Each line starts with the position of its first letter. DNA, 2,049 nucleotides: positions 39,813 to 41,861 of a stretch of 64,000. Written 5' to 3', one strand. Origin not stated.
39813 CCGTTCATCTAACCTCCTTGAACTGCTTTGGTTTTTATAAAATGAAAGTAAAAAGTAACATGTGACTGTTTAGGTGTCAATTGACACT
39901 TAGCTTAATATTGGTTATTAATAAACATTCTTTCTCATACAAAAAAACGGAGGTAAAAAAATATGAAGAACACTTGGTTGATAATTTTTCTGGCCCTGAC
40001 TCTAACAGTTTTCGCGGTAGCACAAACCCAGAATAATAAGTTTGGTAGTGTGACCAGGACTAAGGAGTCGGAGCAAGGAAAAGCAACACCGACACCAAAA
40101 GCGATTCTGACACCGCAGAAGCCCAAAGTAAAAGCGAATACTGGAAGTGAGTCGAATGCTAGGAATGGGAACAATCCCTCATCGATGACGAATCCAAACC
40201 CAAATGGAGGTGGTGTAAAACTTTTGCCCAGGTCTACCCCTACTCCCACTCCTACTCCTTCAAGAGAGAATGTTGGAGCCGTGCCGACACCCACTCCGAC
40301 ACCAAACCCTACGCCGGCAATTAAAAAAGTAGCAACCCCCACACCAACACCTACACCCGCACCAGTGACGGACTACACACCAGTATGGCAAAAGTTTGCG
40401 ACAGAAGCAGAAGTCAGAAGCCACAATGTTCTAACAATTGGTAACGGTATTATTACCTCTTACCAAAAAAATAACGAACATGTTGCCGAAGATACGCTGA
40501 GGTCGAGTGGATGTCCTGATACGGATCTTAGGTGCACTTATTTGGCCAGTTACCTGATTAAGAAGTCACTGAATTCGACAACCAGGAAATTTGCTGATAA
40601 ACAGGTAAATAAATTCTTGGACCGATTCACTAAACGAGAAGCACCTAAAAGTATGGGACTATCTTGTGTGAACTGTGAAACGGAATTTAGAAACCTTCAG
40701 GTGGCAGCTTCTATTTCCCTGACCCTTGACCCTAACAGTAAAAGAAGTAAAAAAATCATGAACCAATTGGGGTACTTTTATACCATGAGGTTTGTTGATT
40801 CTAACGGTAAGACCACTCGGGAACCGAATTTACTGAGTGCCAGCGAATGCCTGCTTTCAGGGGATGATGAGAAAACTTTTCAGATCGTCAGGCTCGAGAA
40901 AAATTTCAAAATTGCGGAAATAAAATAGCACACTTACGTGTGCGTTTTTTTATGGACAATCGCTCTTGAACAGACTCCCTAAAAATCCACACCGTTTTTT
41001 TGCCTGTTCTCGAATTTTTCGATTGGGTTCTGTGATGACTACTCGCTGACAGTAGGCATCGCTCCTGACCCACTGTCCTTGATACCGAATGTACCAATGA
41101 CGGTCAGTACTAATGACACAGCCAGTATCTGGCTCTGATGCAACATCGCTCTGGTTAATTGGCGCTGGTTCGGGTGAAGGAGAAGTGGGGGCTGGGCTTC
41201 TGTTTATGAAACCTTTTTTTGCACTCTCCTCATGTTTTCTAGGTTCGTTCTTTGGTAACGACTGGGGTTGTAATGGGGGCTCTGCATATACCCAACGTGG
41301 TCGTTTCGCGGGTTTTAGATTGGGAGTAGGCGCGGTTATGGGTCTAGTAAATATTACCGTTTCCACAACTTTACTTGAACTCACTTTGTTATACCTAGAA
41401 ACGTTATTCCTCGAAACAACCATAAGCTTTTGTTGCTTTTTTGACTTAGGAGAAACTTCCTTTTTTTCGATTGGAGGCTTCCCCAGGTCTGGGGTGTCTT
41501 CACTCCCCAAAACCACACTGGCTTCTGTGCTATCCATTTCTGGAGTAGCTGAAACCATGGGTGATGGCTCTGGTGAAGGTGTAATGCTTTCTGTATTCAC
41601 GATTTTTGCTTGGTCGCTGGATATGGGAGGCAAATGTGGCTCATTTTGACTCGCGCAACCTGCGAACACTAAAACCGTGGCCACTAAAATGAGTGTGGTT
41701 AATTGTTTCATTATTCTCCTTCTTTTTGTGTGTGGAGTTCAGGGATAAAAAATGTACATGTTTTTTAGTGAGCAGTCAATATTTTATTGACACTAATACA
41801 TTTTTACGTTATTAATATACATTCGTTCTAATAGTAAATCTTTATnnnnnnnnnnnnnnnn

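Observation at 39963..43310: Tandem-duplicated convergent cassette: secreted PT-linker protein plus Cys-lipoprotein, inside a peptidoglycan-remodelling locus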

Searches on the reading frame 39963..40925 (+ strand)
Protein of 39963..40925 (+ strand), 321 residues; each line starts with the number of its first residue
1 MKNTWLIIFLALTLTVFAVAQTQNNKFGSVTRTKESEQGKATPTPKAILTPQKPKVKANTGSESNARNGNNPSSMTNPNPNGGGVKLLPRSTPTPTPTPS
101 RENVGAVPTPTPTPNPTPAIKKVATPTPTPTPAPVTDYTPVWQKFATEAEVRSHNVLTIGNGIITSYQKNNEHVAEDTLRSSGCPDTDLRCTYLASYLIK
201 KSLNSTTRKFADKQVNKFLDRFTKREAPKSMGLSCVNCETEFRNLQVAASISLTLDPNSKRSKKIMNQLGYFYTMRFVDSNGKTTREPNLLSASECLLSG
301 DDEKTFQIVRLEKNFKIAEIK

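Call 6: search_protein_families(library=pfam, proteins=[window:39963-40925:+], max_evalue=0.1)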
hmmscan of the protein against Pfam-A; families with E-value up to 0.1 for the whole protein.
window:39963-40925:+ (321 aa): 1 family
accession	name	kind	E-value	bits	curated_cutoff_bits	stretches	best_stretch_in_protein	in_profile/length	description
PF00895.25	ATP-synt_8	-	0.03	15.2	23.4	0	3-34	7-38/55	ATP synthase protein 8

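Call 54: list_cluster_members(proteins=[window:39963-40925:+, window:40953-41711:-, window:41858-42694:+, window:42756-43310:-])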
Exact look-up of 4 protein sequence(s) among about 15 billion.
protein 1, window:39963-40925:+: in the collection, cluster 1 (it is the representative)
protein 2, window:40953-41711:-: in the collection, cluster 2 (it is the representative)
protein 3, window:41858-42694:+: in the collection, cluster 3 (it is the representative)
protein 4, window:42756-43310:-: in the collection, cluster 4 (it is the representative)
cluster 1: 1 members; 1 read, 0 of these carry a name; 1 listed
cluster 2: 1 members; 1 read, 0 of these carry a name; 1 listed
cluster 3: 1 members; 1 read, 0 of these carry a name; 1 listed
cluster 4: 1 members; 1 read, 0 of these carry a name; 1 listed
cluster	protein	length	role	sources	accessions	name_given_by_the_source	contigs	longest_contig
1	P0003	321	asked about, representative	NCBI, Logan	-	-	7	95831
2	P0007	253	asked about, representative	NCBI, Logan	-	-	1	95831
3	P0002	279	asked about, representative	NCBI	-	-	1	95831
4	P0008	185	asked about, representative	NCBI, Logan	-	-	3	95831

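Call 78: search_protein_families(library=padloc, proteins=[window:39963-40925:+], max_evalue=0.1)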
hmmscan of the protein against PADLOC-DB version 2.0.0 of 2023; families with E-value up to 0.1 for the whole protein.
window:39963-40925:+ (321 aa): 1 family
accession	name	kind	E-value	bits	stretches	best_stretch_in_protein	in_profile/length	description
PDLC04061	PD-T4-6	-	0.0088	13.6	1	5-135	359-479/510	-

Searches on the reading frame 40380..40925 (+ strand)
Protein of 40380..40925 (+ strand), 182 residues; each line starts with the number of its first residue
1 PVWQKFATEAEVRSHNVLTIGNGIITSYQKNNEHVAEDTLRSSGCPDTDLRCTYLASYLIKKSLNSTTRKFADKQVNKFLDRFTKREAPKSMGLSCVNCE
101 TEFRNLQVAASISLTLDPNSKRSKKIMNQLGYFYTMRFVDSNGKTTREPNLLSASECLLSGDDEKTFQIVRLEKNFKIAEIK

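Call 8: find_homologous_proteins(query=window:40380-40925:+, max_evalue=0.01)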
Query seq(182 aa) (182 aa): 1 proteins with E <= 0.01 among 39 candidates.
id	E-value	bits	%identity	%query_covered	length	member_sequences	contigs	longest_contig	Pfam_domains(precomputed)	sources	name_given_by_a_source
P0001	6.8e-111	385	95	100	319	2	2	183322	-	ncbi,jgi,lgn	-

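Call 11: find_encoding_contigs(protein=P0001, flank=10000, max_places=4)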
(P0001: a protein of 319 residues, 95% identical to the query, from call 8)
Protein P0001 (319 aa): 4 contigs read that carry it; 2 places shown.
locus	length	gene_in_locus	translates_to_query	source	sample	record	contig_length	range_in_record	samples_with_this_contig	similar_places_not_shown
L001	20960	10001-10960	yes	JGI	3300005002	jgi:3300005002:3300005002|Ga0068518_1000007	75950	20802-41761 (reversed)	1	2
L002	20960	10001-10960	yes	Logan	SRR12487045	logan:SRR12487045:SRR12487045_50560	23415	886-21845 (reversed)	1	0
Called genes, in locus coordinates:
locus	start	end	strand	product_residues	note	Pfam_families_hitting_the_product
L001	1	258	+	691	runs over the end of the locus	PF04851:ResIII, PF17757:UvrB_inter, PF27431:UvrB_3rd, PF00271:Helicase_C, PF12344:UvrB, PF02151:UVR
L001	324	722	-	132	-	-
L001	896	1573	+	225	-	-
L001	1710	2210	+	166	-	-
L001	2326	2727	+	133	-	-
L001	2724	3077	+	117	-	-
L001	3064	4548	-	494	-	PF01676:Metalloenzyme, PF06415:iPGM_N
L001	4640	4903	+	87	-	PF01649:Ribosomal_S20p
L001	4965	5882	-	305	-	-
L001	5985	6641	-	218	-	-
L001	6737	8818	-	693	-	PF06800:Sugar_transport (weak), PF00912:Transgly, PF00905:Transpeptidase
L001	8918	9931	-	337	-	-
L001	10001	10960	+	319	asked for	-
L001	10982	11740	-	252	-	-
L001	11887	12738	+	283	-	-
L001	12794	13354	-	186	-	-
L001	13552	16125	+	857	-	PF00912:Transgly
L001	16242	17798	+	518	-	-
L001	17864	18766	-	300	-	-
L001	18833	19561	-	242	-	PF01551:Peptidase_M23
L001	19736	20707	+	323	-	-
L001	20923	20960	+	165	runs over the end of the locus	-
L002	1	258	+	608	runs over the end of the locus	?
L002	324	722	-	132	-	-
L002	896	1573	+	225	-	-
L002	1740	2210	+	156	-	-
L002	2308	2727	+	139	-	-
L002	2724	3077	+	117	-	-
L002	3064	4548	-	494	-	PF01676:Metalloenzyme, PF06415:iPGM_N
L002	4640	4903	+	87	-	PF01649:Ribosomal_S20p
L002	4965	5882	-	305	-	-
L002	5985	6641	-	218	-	-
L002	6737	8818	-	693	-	PF06800:Sugar_transport (weak), PF00912:Transgly, PF00905:Transpeptidase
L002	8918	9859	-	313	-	-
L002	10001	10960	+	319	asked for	-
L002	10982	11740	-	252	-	-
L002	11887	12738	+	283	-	-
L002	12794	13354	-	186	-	-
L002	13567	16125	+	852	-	PF00912:Transgly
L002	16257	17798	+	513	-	-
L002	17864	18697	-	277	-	-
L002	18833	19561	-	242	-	PF01551:Peptidase_M23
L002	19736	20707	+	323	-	-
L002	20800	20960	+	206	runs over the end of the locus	-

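Call 14: find_related_loci(query=A2, collection=genome_contigs, flank=10000)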
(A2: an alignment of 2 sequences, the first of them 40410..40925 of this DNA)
Query A2 (172 aa) in genome_contigs; peptide patterns used: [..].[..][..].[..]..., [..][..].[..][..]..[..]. (x = any residue, [..] = any of these).
133 stretches matched a pattern; 1 encode a relative of the query (tblastn E <= 1e-3); 1 distinct loci.
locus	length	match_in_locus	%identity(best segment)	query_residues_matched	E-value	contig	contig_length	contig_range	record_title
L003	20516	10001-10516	95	1-172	2e-114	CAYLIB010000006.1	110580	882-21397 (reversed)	MAG TPA_asm: uncultured Candidatus Saccharibacteria bacterium isolate SRP278252_co2_789 genome assembly, contig: NODE_23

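Call 21: search_protein_representatives(alignment_id=A2)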
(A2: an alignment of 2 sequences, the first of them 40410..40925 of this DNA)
Query: 2 sequences, 191 profile positions. Proteins with E-value up to 0.001 (for the whole library): 3; up to 1e-10: 2; up to 1e-30: 2. The best 3 are listed.
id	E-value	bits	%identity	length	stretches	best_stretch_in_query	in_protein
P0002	2.3e-96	337.2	-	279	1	21-191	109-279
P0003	4.3e-91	320.0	-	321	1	1-189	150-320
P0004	8.1e-09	51.6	-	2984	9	88-164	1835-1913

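Call 29: search_solved_structures(query=A2, max_evalue=10)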
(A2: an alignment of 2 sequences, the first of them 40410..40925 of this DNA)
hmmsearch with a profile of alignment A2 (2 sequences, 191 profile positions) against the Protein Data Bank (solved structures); distinct sequences matched with E-value up to 10: 1.
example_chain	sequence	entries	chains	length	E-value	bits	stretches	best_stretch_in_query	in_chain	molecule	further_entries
4yxx_A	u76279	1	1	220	0.054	16.2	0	105-142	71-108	dTor_6x35L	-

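Call 42: predict_structure(alignment_id=A6)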
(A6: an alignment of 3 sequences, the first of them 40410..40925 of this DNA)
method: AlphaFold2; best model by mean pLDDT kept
length: 172 residues; sequences in the alignment: 3
mean_pLDDT: 45.6   pTM: 0.44
mean pLDDT of the five models: 45.6, 38.7, 35.5, 35.1, 33.9
residues with pLDDT >= 90: 0; 70-90: 7; 50-70: 62; < 50: 103
segments of 3 or more residues with pLDDT < 50: 1-40, 73-90, 127-131, 133-172
pLDDT, mean of each block of 10 residues (from residue 1): 28 30 38 42 57 64 66 40 36 59 68 63 49 45 39 31 27 25
secondary structure, 60 per line:
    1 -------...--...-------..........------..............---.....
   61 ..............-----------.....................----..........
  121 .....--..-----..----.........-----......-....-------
elements in order: E8-10 E13-15 H23-32 H39-52 H56-74 H86-106 H111-125 H141-149 H155-160 H162-165

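Call 46: find_related_loci(query=A2, collection=viral_contigs, flank=5000)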
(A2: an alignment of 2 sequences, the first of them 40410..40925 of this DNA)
Query A2 (172 aa) in viral_contigs; peptide patterns used: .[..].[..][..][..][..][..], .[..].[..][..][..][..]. (x = any residue, [..] = any of these).
78 stretches matched a pattern, but none encodes a relative of the query by tblastn (E <= 1e-3).

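Call 50: search_protein_families(library=ncbifam, proteins=[window:40410-40925:+], max_evalue=1)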
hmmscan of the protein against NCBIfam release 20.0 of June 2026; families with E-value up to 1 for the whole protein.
window:40410-40925:+ (172 aa): 1 family
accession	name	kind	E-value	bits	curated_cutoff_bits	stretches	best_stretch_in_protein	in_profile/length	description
NF033497.1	rubre_like_arch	subfamily_domain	0.033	13.9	32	1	77-99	10-32/34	rubrerythrin-like domain-containing protein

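Call 51: search_protein_families(library=phrogs, proteins=[window:40410-40925:+], max_evalue=1)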
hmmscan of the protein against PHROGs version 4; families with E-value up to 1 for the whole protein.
window:40410-40925:+ (172 aa): 1 family
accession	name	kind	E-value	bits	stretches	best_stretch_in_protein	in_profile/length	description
phrog_31411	-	unknown function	0.17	12.4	1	44-75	103-134/232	-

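Call 68: fold_search(model_id=the predicted structure, library=pdb)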
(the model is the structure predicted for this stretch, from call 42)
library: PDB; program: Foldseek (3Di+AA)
matches with E <= 10: 229; with E <= 0.001: 0
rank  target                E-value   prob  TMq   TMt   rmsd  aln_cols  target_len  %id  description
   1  9eoc_A                5.7e-01  0.20  0.23  0.11  11.2       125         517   13  Structure of the Integrator arm module containing INTS10/13/14 subunits (released 2024-06-12)
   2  6sn1_A                7.6e-01  0.15  0.23  0.11  10.9       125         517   13  Crystal structure of the human INTS13-INTS14 complex (released 2020-07-22)
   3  6fnd_D                1.0e+00  0.28  0.27  0.14   7.2       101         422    8  Crystal structure of Toxoplasma gondii AKMT (released 2018-11-14)
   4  6fnd_A                1.0e+00  0.28  0.27  0.14   7.2       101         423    8  Crystal structure of Toxoplasma gondii AKMT (released 2018-11-14)
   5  8zd3_C                1.0e+00  0.23  0.34  0.17  13.6       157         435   15  Crystal structure of ALPK1-N+K in complex with CDP-heptose (released 2025-05-07)
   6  8zd3_A                1.1e+00  0.21  0.35  0.18  17.9       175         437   13  Crystal structure of ALPK1-N+K in complex with CDP-heptose (released 2025-05-07)
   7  4gpk_A                1.4e+00  0.13  0.27  0.16  10.9       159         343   13  Crystal structure of NprR in complex with its cognate peptide NprX (released 2013-07-03)
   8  2wwv_MODEL_1_A        1.4e+00  0.08  0.18  0.26  14.3       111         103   15  NMR structure of the IIAchitobiose-IIBchitobiose complex of the N,N'- diacetylchitoboise brance of the E. coli (released 2009-12-08)
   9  6fnd_C                1.5e+00  0.21  0.27  0.14   7.3       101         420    8  Crystal structure of Toxoplasma gondii AKMT (released 2018-11-14)
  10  2pqn_A                1.5e+00  0.09  0.20  0.24  10.5       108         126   12  Crystal structure of yeast Fis1 complexed with a fragment of yeast Mdv1 (released 2007-11-06)
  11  9bj5_A                1.5e+00  0.05  0.17  0.18  17.8       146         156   11  Crystal structure of the HEPN family member AbiV (P212121 space group) (released 2025-08-13)
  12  6fnd_B                1.7e+00  0.20  0.27  0.14   7.2       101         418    8  Crystal structure of Toxoplasma gondii AKMT (released 2018-11-14)
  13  1zu2_MODEL_1_A        1.7e+00  0.10  0.22  0.23  13.3       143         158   11  Solution NMR structure of the plant Tom20 mitochondrial import receptor from Arabidopsis thaliana (released 2005-12-06)
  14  6sy4_B                1.8e+00  0.08  0.23  0.23  16.2       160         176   16  TetR in complex with the TetR-binding RNA-aptamer K1 (released 2020-02-05)
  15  3uux_C                1.9e+00  0.08  0.21  0.25  10.2       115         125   16  Crystal structure of yeast Fis1 in complex with Mdv1 fragment containing N-terminal extension and coiled coil domains (released 2012-02-08)
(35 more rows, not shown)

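Call 84: search_dna_similar(query=window:40410-40925:+, collection=plasmids, mode=protein, max_evalue=0.01, max_rows=5)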
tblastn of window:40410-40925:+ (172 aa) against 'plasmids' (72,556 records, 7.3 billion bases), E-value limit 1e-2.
No match.

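Call 87: search_dna_similar(query=window:40410-40925:+, collection=phages, mode=protein, max_evalue=0.01, max_rows=5)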
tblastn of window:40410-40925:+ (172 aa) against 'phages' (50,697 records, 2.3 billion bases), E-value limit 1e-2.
No match.

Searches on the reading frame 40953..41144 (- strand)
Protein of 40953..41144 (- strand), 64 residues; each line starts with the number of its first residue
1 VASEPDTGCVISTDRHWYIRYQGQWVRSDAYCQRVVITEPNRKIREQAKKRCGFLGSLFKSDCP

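Call 26: find_homologous_proteins(query=A4, max_evalue=10)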
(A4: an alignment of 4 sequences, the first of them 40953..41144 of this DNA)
Query A4 (4 sequences): 16 candidates shared short words with the query, none scored E <= 10.

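Call 30: search_solved_structures(query=A4, max_evalue=10)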
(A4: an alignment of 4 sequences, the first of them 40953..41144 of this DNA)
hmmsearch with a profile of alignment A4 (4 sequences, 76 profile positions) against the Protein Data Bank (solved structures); distinct sequences matched with E-value up to 10: 1.
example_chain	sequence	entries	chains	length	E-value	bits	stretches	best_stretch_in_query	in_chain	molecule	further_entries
2c29_D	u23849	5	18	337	1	12.8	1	15-43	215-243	DIHYDROFLAVONOL 4-REDUCTASE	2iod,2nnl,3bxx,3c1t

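Call 44: find_related_loci(query=A4, collection=metagenome_contigs, flank=10000)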
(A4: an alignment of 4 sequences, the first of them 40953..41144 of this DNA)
Query A4 (64 aa) in metagenome_contigs; peptide patterns used: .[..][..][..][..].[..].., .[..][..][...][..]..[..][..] (x = any residue, [..] = any of these).
89 stretches matched a pattern, but none encodes a relative of the query by tblastn (E <= 1e-3).

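Call 45: find_related_loci(query=A4, collection=viral_contigs, flank=5000)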
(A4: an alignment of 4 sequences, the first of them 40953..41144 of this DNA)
Query A4 (64 aa) in viral_contigs; peptide patterns used: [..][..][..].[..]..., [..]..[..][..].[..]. (x = any residue, [..] = any of these).
35 stretches matched a pattern, but none encodes a relative of the query by tblastn (E <= 1e-3).

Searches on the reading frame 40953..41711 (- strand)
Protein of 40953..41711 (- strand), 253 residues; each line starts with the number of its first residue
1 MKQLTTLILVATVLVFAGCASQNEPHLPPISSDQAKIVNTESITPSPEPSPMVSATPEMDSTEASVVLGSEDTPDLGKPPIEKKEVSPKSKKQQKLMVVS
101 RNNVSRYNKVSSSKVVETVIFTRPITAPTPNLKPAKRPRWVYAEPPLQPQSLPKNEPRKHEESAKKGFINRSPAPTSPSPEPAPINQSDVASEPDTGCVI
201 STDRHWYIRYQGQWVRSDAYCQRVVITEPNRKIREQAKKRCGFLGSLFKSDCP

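Call 6: search_protein_families(library=pfam, proteins=[window:40953-41711:-], max_evalue=0.1)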
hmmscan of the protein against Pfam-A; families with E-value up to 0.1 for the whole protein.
window:40953-41711:- (253 aa): 0 families

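Call 50: search_protein_families(library=ncbifam, proteins=[window:40953-41711:-], max_evalue=1)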
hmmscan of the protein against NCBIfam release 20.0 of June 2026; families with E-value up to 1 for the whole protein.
window:40953-41711:- (253 aa): 4 families
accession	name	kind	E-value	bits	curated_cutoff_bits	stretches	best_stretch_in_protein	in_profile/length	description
NF049864.1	lipo_LppU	equivalog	0.059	13.3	135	1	6-69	10-72/199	LppU family putative lipoprotein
NF041883.1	RNase_A_lipo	exception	0.062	13.3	200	1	1-33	1-36/168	RNase A-like domain-containing lipoprotein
NF046038.1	NGK_0946_fam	subfamily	0.15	12.6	45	1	1-37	1-31/102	NGK_0946 family protein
NF008123.1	PRK10871.1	equivalog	0.23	10.8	311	0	3-67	9-71/365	murein hydrolase activator NlpD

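Call 51: search_protein_families(library=phrogs, proteins=[window:40953-41711:-], max_evalue=1)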
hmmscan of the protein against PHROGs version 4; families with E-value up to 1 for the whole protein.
window:40953-41711:- (253 aa): 4 families
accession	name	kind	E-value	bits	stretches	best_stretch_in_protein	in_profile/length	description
phrog_35850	-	unknown function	0.16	12.6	1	21-67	171-217/258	-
phrog_16495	-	lysis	0.22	13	1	5-34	2-33/82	Rz-like spanin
phrog_3224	-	unknown function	0.28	12.4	1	1-34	2-35/96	-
phrog_19157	-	unknown function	0.28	12.1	1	5-73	7-77/162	-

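Call 78: search_protein_families(library=padloc, proteins=[window:40953-41711:-], max_evalue=0.1)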
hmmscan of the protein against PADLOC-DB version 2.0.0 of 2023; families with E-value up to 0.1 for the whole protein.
window:40953-41711:- (253 aa): 0 families
